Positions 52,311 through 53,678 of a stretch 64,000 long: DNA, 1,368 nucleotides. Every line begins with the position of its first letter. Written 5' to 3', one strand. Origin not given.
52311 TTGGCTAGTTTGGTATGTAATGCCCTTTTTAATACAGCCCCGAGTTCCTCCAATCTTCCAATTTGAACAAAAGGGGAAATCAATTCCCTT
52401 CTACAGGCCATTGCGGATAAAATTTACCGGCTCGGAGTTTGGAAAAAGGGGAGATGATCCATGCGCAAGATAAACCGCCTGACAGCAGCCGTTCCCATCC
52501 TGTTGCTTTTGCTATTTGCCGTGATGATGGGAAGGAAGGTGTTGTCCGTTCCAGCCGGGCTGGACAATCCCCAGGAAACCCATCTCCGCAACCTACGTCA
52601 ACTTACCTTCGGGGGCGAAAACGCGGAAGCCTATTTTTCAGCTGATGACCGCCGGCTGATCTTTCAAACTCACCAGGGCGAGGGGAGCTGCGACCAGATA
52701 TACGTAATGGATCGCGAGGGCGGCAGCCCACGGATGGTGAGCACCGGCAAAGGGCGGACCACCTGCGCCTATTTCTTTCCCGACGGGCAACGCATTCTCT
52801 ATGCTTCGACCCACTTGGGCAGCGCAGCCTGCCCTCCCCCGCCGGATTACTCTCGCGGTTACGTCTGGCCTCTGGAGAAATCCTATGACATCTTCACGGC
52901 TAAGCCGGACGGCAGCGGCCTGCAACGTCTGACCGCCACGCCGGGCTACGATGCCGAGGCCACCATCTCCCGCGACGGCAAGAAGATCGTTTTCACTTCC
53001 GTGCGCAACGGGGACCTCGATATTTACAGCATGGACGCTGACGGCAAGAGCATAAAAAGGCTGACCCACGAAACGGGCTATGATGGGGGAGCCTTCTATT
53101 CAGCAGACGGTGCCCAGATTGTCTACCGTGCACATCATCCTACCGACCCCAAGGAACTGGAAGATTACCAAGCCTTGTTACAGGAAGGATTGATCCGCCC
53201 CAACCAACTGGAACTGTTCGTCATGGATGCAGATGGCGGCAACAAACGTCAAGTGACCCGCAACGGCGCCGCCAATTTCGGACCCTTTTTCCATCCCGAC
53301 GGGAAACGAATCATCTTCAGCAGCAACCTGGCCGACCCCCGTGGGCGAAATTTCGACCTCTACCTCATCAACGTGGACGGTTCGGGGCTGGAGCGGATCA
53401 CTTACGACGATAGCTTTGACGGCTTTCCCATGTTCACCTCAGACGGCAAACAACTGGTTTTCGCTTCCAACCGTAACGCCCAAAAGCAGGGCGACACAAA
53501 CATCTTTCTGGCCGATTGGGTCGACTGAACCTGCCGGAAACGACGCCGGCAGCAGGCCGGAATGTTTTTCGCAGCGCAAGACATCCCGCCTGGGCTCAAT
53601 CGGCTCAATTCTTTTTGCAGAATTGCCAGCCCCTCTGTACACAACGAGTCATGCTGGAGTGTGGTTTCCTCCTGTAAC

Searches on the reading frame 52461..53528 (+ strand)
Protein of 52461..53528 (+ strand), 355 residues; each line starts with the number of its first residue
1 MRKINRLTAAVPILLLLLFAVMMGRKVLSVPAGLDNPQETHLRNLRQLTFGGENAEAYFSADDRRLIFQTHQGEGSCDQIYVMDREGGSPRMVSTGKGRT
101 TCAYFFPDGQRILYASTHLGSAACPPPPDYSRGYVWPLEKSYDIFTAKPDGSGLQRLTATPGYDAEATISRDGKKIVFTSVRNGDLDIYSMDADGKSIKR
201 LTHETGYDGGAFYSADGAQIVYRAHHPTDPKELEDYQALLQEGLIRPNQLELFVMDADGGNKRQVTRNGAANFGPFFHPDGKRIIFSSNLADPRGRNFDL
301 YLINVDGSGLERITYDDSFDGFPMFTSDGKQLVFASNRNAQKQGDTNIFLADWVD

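Call 24: search_protein_families(library=pfam, proteins=[window:52461-53528:+], max_evalue=0.0001)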
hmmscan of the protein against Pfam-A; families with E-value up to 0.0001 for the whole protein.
window:52461-53528:+ (355 aa): 1 family
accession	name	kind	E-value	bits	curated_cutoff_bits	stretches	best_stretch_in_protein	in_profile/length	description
PF07676.18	PD40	-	2.3e-45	152.1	20.9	3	154-190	1-38/38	WD40-like Beta Propeller Repeat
